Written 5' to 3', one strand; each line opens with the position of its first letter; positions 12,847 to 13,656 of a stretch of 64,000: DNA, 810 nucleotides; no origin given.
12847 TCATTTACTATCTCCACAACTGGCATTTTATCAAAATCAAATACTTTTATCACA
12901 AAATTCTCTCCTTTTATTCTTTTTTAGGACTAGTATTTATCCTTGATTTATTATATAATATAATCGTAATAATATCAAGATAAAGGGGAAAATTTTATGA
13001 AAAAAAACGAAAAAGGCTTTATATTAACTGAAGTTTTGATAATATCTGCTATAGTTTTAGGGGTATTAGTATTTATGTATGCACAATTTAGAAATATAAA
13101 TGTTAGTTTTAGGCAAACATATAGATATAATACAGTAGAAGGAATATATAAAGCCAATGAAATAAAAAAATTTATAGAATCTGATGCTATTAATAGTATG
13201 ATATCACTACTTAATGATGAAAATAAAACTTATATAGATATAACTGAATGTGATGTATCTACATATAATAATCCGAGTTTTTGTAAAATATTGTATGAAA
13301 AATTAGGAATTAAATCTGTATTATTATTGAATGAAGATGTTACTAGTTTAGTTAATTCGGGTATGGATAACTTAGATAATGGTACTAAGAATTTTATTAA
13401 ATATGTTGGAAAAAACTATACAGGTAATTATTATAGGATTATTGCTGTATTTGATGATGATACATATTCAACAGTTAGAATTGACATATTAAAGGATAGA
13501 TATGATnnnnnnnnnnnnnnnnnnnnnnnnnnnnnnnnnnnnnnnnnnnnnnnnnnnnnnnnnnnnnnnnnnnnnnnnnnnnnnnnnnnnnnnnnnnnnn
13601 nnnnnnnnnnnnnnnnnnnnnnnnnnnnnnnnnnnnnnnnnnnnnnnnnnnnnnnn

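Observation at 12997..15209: Two large pilin-like proteins that fuse a prepilin leader to adhesin-like C-terminal domains (glycine-rich domain and DUF6273-like)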

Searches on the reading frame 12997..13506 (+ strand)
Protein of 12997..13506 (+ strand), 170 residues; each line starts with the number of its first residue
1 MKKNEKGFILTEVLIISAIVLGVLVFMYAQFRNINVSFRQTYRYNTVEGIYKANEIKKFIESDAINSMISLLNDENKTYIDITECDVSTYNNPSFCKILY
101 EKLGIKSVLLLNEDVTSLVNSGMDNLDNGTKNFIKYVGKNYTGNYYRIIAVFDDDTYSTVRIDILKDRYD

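Call 74: search_protein_representatives(protein=window:12997-13506:+)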
Query: 170 residues. Proteins with E-value up to 0.001 (for the whole library): 575; up to 1e-10: 295; up to 1e-30: 6. The best 150 are listed.
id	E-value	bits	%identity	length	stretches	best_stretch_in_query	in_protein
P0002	9.3e-66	236.8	66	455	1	1-169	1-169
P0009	2.7e-60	219.1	61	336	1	1-170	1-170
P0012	1.1e-58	213.8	58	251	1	1-170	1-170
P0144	7.4e-34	133.2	53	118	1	1-115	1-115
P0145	2.4e-32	128.3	40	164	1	1-162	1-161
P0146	3.1e-31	124.6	40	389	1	1-162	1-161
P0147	1.2e-29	119.5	40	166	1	1-162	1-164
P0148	1.3e-29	119.4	37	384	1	1-162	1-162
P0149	5.2e-28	114.2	37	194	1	2-167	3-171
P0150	2.2e-27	112.1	40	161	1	1-161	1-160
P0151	2.4e-27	112.0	37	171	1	4-161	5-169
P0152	1.1e-26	109.9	38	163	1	4-162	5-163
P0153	1.0e-25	106.7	39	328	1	2-162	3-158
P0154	1.0e-25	106.7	38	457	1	2-161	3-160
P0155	1.5e-25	106.2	41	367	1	1-163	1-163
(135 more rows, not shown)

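Call 82: search_protein_families(library=pfam, proteins=[window:12997-13506:+], max_evalue=1)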
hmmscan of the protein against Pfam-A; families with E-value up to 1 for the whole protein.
window:12997-13506:+ (170 aa): 1 family
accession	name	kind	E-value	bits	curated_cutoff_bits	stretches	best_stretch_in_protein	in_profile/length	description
PF07963.17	N_methyl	-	0.1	12.6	21.2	1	2-20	1-19/27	Prokaryotic N-terminal methylation motif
